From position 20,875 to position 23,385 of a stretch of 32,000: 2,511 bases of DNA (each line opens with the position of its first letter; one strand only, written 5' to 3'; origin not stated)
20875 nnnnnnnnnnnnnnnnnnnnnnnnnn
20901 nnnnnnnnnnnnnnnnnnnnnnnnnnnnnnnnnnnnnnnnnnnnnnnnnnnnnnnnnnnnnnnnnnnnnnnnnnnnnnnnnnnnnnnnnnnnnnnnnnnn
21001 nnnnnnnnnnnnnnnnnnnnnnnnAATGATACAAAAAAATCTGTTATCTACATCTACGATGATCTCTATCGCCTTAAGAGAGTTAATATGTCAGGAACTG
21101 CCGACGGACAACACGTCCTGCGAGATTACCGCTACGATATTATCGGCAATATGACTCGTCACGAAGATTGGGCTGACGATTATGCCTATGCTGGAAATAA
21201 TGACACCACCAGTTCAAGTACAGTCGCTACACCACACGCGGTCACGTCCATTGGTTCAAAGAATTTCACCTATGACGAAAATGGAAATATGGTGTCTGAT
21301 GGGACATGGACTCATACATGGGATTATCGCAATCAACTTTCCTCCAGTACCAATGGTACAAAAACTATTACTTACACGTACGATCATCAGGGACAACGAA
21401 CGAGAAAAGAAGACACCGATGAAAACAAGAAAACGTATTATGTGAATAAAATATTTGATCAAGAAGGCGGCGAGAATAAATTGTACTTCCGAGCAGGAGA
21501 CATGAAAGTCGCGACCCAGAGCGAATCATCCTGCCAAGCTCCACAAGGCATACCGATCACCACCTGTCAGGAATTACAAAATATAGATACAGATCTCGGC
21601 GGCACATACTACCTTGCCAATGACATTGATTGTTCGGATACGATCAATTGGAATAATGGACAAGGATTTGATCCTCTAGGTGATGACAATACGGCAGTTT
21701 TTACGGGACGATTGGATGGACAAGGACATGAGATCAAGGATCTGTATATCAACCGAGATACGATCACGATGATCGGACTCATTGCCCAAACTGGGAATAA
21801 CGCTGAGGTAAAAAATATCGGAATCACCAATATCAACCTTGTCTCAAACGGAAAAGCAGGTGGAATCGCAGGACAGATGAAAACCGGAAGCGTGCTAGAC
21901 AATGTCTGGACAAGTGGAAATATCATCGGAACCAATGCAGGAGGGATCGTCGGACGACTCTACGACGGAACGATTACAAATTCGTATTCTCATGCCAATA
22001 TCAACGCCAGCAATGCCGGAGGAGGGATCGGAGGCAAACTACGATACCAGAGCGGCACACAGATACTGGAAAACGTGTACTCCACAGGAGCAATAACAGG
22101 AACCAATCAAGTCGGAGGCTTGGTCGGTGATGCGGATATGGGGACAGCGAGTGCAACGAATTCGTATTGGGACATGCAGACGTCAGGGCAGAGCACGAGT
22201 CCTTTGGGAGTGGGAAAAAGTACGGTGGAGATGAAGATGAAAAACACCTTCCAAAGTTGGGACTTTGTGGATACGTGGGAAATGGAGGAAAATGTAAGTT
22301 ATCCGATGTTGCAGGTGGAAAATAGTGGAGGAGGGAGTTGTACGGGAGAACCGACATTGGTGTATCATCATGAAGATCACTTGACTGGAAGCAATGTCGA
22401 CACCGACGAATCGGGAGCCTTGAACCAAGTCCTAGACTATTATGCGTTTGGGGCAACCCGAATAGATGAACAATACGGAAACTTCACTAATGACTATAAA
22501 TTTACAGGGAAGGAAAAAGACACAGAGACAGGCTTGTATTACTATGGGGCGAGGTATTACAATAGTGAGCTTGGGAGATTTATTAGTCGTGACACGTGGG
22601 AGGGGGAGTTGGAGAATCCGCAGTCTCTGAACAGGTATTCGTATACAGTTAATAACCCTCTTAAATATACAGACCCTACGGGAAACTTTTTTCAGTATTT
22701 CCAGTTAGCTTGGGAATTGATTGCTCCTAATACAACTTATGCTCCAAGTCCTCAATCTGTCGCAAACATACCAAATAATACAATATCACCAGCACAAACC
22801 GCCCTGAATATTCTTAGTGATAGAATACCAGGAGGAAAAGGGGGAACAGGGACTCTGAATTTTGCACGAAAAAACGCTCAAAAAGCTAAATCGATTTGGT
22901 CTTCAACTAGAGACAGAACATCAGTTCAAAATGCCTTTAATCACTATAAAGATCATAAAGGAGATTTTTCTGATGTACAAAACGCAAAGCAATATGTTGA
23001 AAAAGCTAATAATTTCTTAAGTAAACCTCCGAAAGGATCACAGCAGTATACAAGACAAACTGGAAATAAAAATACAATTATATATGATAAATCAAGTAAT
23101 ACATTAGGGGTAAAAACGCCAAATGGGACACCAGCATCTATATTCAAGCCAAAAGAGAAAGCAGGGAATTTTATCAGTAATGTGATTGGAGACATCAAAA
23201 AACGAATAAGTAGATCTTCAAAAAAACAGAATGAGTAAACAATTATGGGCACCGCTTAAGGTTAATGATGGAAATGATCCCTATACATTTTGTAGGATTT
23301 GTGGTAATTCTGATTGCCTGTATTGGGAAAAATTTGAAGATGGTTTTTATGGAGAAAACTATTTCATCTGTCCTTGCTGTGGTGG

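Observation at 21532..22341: ~270-aa GLUG-repeat module inserted into the RHS-associated core, stapled by a Cys pair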

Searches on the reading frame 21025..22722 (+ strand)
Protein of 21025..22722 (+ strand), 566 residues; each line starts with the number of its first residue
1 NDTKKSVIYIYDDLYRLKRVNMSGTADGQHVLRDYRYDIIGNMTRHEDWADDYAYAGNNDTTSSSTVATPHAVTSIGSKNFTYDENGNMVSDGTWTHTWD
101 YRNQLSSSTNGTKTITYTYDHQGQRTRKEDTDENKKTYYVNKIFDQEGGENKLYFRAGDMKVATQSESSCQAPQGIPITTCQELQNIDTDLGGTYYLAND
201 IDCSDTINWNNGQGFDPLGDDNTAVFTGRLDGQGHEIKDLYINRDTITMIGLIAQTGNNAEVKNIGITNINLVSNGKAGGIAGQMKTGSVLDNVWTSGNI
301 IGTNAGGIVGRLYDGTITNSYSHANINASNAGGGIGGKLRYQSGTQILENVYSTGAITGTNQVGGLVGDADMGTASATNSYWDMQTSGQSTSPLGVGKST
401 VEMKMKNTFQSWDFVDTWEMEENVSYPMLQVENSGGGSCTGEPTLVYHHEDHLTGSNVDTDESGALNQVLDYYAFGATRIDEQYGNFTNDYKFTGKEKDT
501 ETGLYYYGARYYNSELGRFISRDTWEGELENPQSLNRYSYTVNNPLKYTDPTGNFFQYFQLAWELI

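Call 21: search_protein_representatives(protein=window:21175-22722:+)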
Query: 516 residues. Proteins with E-value up to 0.001 (for the whole library): 208204; up to 1e-10: 68737; up to 1e-30: 6625. The best 150 are listed.
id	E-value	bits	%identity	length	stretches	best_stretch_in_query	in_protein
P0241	3.2e-273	923.9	37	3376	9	128-376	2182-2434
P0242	2.5e-235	798.9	35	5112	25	149-346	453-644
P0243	1.7e-225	766.5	38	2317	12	118-380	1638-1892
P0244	5.0e-214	728.6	38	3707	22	131-318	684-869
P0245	1.6e-213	727.0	40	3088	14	144-319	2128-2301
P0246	3.3e-203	692.9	38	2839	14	121-380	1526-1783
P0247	1.6e-202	690.7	34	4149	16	129-321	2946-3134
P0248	7.7e-202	688.4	34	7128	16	116-392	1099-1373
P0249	2.1e-194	663.9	36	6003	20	153-331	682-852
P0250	8.3e-186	635.5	36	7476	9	128-380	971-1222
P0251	1.1e-184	631.8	36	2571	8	127-381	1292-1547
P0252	3.0e-181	620.5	34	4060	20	217-380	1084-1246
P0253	2.0e-176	604.5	38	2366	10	143-399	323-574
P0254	1.1e-175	602.1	37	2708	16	128-371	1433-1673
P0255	1.5e-172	591.7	37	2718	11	126-324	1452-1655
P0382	3.4e-113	395.9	36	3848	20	118-338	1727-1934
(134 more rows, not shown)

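Call 38: search_solved_structures(query=window:21025-22722:+, max_evalue=0.01, show_alignments=3)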
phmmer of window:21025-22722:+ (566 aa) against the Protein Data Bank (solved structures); distinct sequences matched with E-value up to 0.01: 12.
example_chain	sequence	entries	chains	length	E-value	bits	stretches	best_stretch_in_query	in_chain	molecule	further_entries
5kis_B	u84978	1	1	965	1.9e-11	46.9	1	446-554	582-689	RHS2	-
4igl_B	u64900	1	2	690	3.1e-11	46.2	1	451-553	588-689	YenC2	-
9c4k_Q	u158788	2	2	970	3.3e-11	46.1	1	451-553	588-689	Toxin subunit YenC2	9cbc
6l7i_G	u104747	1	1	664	2.9e-09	39.7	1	444-553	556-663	TccC2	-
8h8a_A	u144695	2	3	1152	1.2e-06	31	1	466-553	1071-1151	Putative Rhs-family protein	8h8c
8fjp_A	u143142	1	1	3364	3.3e-06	29.6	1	467-555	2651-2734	salivary gland surface protein 1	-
8h8b_A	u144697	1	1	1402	9.1e-06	28.1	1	466-554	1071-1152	Putative Rhs-family protein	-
8cp6_B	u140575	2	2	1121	1.3e-05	27.6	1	440-553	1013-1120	Toxin protein Tse5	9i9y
9on3_A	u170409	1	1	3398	1.5e-05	27.4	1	470-556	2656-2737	SGS4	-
9pt5_A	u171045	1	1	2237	5.4e-05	25.6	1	10-135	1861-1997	Teneurin-like protein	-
9ifo_A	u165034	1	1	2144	0.00014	24.2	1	10-135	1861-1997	Teneurin-Like Protein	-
7q97_A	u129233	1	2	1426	0.0093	18.2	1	472-553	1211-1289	Rhs family protein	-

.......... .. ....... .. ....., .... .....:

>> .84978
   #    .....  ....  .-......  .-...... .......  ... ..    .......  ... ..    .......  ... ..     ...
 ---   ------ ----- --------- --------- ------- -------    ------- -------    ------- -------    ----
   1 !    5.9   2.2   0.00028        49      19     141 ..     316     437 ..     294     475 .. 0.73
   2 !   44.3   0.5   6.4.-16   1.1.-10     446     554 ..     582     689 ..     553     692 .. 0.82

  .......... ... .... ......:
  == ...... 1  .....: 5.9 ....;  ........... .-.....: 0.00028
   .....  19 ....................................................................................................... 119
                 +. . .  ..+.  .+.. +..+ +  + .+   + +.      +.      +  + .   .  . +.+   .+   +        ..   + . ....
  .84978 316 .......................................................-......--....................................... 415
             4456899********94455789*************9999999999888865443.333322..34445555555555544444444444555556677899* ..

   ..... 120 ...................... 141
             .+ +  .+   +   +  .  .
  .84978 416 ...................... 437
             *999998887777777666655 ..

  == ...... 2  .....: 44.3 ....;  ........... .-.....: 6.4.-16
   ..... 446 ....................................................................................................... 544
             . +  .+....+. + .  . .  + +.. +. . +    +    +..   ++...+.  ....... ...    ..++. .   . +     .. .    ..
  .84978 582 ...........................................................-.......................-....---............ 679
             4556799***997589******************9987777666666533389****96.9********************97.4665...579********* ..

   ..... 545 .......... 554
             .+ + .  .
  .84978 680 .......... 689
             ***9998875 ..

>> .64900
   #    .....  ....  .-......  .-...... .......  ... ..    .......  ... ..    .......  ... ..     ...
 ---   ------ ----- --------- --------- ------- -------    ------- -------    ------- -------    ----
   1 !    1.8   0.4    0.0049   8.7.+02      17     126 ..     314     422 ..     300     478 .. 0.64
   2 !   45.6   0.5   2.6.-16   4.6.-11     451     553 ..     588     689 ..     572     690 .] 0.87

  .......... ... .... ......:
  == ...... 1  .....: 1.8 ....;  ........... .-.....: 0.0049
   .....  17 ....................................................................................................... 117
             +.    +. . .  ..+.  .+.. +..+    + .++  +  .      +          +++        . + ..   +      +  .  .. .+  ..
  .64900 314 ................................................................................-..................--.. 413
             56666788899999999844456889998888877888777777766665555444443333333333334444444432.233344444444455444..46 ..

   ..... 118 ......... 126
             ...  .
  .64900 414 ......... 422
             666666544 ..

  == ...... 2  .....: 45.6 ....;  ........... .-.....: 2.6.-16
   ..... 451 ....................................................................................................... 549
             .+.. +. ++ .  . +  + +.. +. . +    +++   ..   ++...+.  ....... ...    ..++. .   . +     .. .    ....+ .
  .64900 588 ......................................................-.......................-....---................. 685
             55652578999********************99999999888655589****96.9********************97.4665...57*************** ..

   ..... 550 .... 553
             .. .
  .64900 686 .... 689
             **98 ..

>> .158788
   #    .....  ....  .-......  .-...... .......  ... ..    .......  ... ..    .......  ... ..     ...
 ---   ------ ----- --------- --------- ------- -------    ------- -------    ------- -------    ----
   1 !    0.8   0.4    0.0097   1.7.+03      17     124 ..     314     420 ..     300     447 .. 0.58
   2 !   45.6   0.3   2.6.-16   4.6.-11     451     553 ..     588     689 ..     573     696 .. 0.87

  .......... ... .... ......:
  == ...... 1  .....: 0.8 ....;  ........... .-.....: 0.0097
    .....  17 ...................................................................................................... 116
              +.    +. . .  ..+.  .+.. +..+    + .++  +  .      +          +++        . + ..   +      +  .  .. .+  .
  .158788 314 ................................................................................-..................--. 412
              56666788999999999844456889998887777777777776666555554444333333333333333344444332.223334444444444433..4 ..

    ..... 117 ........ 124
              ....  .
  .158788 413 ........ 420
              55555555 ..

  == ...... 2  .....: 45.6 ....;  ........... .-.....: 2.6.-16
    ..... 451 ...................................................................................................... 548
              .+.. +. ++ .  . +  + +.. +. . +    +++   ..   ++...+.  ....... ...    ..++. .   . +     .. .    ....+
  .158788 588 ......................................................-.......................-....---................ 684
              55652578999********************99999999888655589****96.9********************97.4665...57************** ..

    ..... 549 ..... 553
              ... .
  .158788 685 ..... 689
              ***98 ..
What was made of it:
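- Closest known: Mosquito SGS1. Same: The right flank of this protein aligns to the SGS1 core (call 38).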

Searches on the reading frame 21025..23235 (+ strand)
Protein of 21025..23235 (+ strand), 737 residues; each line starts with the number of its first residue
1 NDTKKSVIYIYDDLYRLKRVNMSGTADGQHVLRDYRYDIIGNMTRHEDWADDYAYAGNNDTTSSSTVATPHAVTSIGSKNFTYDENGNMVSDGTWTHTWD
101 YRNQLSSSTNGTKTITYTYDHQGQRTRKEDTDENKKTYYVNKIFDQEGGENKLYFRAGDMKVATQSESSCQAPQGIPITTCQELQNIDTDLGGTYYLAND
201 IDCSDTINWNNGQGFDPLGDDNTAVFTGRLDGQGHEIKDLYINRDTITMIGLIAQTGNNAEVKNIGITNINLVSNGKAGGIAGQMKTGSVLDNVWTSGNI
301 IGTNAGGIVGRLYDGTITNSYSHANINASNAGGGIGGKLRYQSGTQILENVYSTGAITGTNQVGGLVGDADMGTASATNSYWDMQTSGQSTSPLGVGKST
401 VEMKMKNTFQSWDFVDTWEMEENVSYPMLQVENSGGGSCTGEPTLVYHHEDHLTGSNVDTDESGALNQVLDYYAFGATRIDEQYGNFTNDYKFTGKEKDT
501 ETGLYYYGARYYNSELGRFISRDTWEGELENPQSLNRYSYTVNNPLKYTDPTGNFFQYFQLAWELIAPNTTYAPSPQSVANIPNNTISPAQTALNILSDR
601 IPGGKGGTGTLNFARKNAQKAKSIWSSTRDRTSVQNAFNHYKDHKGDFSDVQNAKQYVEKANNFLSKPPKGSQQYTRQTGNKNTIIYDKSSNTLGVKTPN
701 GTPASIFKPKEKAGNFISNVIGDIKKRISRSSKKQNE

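Call 29: find_homologous_proteins(query=window:21025-23235:+)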
Query window:21025-23235:+ (737 aa): 441 proteins with E <= 0.001 among 8000 candidates; the best 120 are listed.
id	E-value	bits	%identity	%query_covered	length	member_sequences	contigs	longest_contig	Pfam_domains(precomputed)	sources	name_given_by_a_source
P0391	3.9e-104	368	40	35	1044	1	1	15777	PF05342.20,PF07581.18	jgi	jgi:hypothetical protein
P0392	1.6e-96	343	33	36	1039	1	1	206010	PF05342.20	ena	-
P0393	2.8e-95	339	37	29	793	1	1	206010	PF07581.18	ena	-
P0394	6.2e-95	337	48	26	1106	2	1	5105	PF05342.20,PF07581.18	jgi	jgi:mucin-19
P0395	7.6e-92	327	39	37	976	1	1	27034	PF03793.25,PF07581.18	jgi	-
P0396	1.2e-91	327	41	32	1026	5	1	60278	PF03793.25,PF07581.18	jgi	-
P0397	4.2e-89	318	35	35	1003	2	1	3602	PF05342.20,PF07581.18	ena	-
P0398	6.5e-89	318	31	34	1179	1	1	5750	PF07581.18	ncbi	ncbi:MAG: GLUG motif-containing protein, partial [Candidatus Saliniplasma sp.]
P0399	1.2e-86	310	36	35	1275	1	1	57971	PF05342.20,PF07581.18,PF13620.13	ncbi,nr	ncbi:MAG: carboxypeptidase-like regulatory domain-containing protein [Nanoarchaeota archaeon]|nr:car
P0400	1.1e-85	307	39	34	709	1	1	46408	PF05342.20,PF07581.18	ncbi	ncbi:MAG: GLUG motif-containing protein, partial [Alphaproteobacteria bacterium]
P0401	1.8e-82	296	38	35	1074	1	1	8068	PF05342.20,PF11617.14,PF07581.18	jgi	jgi:hypothetical protein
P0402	2.0e-82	296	42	37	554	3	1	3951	PF05342.20,PF07581.18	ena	-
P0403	4.6e-79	285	37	32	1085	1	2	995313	PF18962.8,PF07581.18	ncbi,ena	-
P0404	6.6e-77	278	65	15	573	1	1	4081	PF05593.20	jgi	jgi:RHS repeat-associated protein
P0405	7.2e-77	278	36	35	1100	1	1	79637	PF05342.20,PF07963.18,PF07581.18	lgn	-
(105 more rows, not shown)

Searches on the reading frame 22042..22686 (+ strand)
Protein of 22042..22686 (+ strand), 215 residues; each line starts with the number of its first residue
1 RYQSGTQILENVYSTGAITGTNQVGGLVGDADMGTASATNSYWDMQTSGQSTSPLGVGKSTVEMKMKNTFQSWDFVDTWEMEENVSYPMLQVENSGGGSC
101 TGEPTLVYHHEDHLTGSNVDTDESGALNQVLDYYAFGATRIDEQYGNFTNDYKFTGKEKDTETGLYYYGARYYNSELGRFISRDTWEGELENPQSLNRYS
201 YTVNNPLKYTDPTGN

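Call 33: find_related_loci(query=window:22042-22686:+, collection=genome_contigs, flank=6000)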
Query window:22042-22686:+ (215 aa) in genome_contigs; peptide patterns used: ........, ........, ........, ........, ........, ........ (x = any residue, [..] = any of these).
67 stretches matched a pattern, but none encodes a relative of the query by tblastn (E <= 1e-3).

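Call 34: find_related_loci(query=window:22042-22686:+, collection=metagenome_contigs, flank=8000)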
Query window:22042-22686:+ (215 aa) in metagenome_contigs; peptide patterns used: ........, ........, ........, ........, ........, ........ (x = any residue, [..] = any of these).
87 stretches matched a pattern, but none encodes a relative of the query by tblastn (E <= 1e-3).
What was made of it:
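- Tried and rejected: Junction-peptide scans of genome_contigs and metagenome_contigs found pattern matches but no tblastn-confirmed relative (calls 33, 34).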
